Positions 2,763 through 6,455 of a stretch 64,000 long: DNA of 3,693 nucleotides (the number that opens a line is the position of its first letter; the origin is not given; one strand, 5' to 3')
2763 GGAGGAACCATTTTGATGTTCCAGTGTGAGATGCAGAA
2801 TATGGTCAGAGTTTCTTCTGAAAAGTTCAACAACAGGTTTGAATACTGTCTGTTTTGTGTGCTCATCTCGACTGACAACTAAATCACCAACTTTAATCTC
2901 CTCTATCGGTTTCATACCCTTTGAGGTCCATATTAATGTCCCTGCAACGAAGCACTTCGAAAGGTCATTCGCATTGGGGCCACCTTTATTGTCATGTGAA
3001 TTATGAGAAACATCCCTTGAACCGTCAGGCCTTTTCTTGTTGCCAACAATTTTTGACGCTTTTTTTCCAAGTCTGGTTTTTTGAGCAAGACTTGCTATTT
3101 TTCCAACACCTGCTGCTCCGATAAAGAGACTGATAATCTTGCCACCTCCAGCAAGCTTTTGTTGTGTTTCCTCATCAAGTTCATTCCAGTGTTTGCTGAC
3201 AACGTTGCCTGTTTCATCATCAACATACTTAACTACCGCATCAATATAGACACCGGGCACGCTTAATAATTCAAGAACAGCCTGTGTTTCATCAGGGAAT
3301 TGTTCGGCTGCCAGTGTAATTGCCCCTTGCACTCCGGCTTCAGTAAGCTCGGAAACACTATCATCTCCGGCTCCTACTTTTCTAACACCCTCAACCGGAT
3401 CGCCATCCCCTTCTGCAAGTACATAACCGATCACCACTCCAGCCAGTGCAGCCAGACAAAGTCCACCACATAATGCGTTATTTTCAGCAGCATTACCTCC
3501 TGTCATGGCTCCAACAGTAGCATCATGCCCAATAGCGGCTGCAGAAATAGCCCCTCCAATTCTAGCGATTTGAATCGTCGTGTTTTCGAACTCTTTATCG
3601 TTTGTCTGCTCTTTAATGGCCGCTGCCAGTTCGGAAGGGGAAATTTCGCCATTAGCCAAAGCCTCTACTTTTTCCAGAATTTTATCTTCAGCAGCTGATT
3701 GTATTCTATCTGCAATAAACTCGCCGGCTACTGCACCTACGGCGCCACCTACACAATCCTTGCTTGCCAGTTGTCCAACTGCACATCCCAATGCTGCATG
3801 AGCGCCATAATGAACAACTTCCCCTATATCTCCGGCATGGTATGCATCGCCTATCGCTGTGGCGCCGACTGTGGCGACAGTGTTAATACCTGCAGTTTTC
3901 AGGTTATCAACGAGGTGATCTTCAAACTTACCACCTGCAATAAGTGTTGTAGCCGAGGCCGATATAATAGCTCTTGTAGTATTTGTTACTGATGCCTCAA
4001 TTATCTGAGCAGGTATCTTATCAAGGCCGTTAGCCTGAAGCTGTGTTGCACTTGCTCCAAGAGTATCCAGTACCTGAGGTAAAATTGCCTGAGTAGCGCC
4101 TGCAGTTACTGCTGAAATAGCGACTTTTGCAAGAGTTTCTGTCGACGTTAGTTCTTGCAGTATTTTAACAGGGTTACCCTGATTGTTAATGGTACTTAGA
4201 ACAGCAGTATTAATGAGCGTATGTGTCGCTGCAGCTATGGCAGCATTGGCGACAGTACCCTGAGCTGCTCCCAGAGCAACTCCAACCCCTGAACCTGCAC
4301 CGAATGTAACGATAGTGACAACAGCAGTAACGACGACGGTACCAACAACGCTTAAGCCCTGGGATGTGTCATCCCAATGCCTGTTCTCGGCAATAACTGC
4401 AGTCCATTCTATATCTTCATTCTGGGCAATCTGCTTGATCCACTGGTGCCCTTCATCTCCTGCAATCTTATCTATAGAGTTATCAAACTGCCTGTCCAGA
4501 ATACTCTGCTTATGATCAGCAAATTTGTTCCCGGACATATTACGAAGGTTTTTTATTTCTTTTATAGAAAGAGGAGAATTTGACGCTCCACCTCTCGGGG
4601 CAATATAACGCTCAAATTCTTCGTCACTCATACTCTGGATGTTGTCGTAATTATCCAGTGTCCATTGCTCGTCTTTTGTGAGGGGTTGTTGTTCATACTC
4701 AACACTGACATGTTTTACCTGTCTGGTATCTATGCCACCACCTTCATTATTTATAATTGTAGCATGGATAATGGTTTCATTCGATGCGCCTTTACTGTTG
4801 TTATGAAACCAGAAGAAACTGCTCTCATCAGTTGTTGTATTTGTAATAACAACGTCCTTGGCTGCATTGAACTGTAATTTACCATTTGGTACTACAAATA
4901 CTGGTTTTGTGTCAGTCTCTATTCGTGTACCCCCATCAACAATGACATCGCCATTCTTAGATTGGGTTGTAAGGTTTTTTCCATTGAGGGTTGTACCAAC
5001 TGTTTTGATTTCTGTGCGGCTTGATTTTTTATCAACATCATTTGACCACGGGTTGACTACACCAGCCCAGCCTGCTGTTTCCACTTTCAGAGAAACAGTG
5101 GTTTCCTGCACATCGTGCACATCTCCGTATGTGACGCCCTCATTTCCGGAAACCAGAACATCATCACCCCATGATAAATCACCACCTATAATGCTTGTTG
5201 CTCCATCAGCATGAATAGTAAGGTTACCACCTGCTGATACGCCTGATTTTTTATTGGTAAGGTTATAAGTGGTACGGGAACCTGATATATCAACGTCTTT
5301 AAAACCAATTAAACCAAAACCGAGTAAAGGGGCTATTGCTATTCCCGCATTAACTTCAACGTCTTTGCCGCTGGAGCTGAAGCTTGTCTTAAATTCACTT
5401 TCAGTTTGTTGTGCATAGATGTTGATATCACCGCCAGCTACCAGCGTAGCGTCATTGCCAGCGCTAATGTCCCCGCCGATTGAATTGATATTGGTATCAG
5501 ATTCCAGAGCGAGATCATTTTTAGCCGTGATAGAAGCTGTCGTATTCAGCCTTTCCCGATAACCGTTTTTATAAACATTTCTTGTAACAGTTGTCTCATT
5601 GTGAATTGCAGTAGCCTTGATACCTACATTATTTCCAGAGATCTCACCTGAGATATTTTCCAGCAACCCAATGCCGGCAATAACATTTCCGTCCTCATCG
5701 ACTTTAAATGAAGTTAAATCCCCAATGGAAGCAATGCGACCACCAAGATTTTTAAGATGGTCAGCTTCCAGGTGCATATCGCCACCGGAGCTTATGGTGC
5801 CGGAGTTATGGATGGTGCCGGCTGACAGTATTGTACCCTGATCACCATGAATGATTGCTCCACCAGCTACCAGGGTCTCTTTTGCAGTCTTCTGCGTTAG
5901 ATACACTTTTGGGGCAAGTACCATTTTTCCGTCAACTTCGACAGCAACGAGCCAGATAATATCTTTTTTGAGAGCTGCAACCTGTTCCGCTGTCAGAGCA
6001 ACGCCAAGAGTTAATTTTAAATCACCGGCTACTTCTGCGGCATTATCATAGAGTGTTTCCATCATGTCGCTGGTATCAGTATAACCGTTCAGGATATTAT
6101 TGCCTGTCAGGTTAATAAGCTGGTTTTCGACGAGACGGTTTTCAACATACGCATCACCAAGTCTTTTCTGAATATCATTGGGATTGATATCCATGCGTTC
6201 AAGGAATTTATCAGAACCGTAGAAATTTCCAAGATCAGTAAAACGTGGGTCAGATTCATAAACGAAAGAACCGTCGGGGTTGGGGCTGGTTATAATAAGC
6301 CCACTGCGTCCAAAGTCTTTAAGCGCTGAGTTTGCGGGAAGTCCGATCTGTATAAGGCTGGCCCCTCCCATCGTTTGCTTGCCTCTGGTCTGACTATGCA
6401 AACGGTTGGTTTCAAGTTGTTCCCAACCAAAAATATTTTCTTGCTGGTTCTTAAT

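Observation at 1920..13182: Two-partner-secretion / CDI-like operon with a non-canonical gene order: tpsB, mini-tpsA, ialB, giant tpsA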

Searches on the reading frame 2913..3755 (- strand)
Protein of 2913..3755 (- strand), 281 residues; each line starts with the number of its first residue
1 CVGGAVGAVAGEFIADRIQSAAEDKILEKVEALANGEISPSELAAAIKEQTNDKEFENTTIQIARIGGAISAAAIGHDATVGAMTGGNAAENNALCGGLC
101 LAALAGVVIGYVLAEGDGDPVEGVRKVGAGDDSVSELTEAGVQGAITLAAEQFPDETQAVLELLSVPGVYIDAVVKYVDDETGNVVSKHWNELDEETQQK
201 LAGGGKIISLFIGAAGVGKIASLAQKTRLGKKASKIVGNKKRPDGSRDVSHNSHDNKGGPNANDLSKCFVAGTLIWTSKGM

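Call 90: search_protein_families(library=pfam, proteins=[window:2913-3755:-], max_evalue=5)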
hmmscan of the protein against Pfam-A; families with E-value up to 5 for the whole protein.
window:2913-3755:- (281 aa): 1 family
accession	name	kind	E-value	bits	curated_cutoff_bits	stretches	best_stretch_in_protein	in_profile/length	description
PF04829.18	PT-VENN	-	0.018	15.6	20.3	1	61-95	13-50/52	Pre-toxin domain with VENN motif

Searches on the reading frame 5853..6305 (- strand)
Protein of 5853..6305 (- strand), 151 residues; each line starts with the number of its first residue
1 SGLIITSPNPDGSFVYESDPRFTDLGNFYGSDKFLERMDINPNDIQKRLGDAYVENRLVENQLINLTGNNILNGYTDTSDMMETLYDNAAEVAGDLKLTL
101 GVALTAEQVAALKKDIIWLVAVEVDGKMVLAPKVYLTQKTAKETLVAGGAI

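Call 57: search_dna_similar(query=window:5853-6305:-, collection=plasmids, mode=protein, max_rows=25, max_evalue=0.001)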
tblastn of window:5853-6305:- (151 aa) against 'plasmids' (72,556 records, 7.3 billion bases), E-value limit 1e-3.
Records with a match: 384; places in all: 689; records where one place covers at least 80% of the query: 374.
Best place of each record, by identity: <60% 384.
By first word of the organism name: Ralstonia 136; Rhizobium 53; Escherichia 52; Moraxella 26; Cronobacter 14; Burkholderia 9; Paraburkholderia 9; Acinetobacter 9; Pantoea 8; Enterobacter 8; and 27 more.
By predicted mobility (MOB-suite, as given by PLSDB): mobilizable 169; non-mobilizable 141; conjugative 74.
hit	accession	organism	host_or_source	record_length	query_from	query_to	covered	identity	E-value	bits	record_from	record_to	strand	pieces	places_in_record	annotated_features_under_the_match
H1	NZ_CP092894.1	Agrobacterium tumefaciens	soil,soil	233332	10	151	94%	46.2%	2e-24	104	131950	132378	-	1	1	DUF637 domain-containing protein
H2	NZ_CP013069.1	Pannonibacter phragmitetus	Homo sapiens,blood, liver abscess ...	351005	1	151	100%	42.5%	6e-28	114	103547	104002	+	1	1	hemagglutinin repeat-containing protein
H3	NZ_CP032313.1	Pannonibacter phragmitetus BB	cell culture,soil under ...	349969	1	151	100%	42.5%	6e-28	114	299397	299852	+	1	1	hemagglutinin repeat-containing protein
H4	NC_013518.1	Sebaldella termitidis ATCC 33386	-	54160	1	140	93%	44.1%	4e-26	109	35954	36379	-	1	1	hemagglutinin repeat-containing protein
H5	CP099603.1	Comamonadaceae bacterium OTU4NAUVB1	Arabidopsis thaliana,pure culture,leaf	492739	1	151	100%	40.4%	2e-19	91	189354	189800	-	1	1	hemagglutinin repeat-containing protein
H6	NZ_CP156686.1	Burkholderia stagnalis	Bacterial cells,soils collected in ...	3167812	1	151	100%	40.4%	1e-18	88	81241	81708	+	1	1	none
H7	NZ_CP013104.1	Paraburkholderia caribensis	-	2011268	1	151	100%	40.4%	6e-22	98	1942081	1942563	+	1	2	none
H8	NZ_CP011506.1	Burkholderia pyrrocinia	Microbe,soil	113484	1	151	100%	39.7%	1e-17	85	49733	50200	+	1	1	hemagglutinin repeat-containing protein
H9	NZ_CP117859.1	Komagataeibacter oboediens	Cell culture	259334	3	144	94%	42.2%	2e-21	96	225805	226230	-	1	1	hemagglutinin repeat-containing protein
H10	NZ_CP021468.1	Komagataeibacter europaeus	cell culture,food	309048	3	144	94%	42.2%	2e-21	96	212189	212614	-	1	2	hemagglutinin repeat-containing protein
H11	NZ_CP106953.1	Eleftheria terrae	soil sample,soil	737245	1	136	90%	44.0%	7e-22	97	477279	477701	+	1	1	hemagglutinin repeat-containing protein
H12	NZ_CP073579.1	Photobacterium sp. GJ3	-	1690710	1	151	100%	39.5%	8e-22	97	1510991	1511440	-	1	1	record has no annotation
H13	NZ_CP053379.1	Serratia marcescens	Drosophila melanogaster,whole organism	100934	14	151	91%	43.0%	1e-20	94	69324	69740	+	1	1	hemagglutinin repeat-containing protein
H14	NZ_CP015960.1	Paraburkholderia caribensis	Mimosa,single cell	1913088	1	151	100%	39.1%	2e-19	91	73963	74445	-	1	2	none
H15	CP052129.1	Ralstonia solanacearum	tomato,cell culture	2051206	1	151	100%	39.1%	2e-18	88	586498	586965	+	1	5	filamentous hemagglutinin N-terminal domain-containing protein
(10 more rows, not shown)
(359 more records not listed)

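Call 109: search_dna_similar(query=window:5853-6305:-, collection=plasmids, mode=protein, max_rows=60, rows=spread, max_evalue=0.001)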
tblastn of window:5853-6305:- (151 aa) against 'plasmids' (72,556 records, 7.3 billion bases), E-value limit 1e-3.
Records with a match: 384; places in all: 689; records where one place covers at least 80% of the query: 374.
Best place of each record, by identity: <60% 384.
By first word of the organism name: Ralstonia 136; Rhizobium 53; Escherichia 52; Moraxella 26; Cronobacter 14; Burkholderia 9; Paraburkholderia 9; Acinetobacter 9; Pantoea 8; Enterobacter 8; and 27 more.
By predicted mobility (MOB-suite, as given by PLSDB): mobilizable 169; non-mobilizable 141; conjugative 74.
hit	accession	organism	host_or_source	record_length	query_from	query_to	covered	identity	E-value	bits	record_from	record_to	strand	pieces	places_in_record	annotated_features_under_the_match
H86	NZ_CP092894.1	Agrobacterium tumefaciens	soil,soil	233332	10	151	94%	46.2%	2e-24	104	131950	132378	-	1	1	DUF637 domain-containing protein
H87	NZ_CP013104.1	Paraburkholderia caribensis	-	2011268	1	151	100%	40.4%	6e-22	98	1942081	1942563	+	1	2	none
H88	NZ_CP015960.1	Paraburkholderia caribensis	Mimosa,single cell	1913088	1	151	100%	39.1%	2e-19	91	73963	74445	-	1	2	none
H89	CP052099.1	Ralstonia solanacearum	tomato,cell culture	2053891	1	151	100%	39.1%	2e-18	88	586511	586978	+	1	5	filamentous hemagglutinin N-terminal domain-containing protein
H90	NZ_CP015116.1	Ralstonia pseudosolanacearum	eggplant,true culture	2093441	1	151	100%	39.1%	2e-18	88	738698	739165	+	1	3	none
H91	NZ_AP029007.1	Ralstonia pseudosolanacearum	-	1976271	1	151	100%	39.1%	2e-18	87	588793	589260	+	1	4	none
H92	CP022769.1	Ralstonia solanacearum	Solanum tuberosum,single cell,Potato ...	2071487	1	151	100%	39.1%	2e-18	87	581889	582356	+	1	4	none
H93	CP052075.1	Ralstonia solanacearum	tomato,cell culture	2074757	1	151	100%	39.1%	2e-18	87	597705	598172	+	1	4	none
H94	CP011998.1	Ralstonia solanacearum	ginger,cell culture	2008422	1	151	100%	39.1%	2e-18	87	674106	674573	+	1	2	none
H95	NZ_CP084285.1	Caballeronia zhejiangensis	Anasa tristis,Cell culture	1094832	2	147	97%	40.3%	1e-20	94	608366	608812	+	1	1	none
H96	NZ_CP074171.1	Enterobacter sp. JBIWA003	lake water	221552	10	139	86%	44.9%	4e-21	95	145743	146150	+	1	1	hemagglutinin repeat-containing protein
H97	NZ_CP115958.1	Ralstonia pseudosolanacearum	Solanum lycopersicum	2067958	1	151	100%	38.5%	7e-18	86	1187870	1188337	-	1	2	none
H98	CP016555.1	Ralstonia solanacearum FJAT-1458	tomato,tissue sample,tomato vessel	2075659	1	151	100%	38.5%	7e-18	86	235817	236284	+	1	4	none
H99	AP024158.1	Ralstonia solanacearum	Zingiber officinale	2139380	1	151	100%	38.5%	1e-17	86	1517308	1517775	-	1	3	hypothetical protein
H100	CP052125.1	Ralstonia solanacearum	tomato,cell culture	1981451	1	151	100%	38.5%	1e-17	86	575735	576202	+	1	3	filamentous hemagglutinin N-terminal domain-containing protein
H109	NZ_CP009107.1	Escherichia coli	human stool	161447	12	139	85%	43.8%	3e-19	90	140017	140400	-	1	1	cdiA: contact-dependent inhibition toxin CdiA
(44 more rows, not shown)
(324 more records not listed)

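Call 110: get_annotated_region(hit=H109, flank=8000)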
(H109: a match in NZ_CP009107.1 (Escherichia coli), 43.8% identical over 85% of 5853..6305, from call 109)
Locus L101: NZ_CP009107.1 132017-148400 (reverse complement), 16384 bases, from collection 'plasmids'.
description: Escherichia coli strain 94-3024 plasmid pO104_H21, complete sequence
organism: Escherichia coli (NCBI taxid 562)
taxonomy: Bacteria; Pseudomonadota; Gammaproteobacteria; Enterobacterales; Enterobacteriaceae; Escherichia; Escherichia coli
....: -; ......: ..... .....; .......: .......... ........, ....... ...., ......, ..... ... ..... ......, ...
typing (MOB-suite, as given by PLSDB): conjugative; replicon IncFIB,IncK2/Z; relaxase MOBP; mating-pair formation MPF_I
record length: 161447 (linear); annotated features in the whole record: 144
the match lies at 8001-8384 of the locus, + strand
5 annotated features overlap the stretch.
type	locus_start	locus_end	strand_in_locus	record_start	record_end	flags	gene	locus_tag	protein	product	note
CDS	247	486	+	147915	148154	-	-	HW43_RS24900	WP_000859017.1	HTH domain-containing protein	-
CDS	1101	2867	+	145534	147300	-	-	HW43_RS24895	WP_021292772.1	ShlB/FhaC/HecB family hemolysin secretion/activation protein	GO:0006811 - monoatomic ion transport [Evidence IEA]; GO:0015031 - protein transport [Evidence IEA]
CDS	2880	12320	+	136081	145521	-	cdiA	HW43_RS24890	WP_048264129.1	contact-dependent inhibition toxin CdiA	-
CDS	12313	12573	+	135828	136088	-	-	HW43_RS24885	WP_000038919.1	hypothetical protein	-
CDS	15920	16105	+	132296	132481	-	-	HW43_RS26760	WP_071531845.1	CPCC family cysteine-rich protein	-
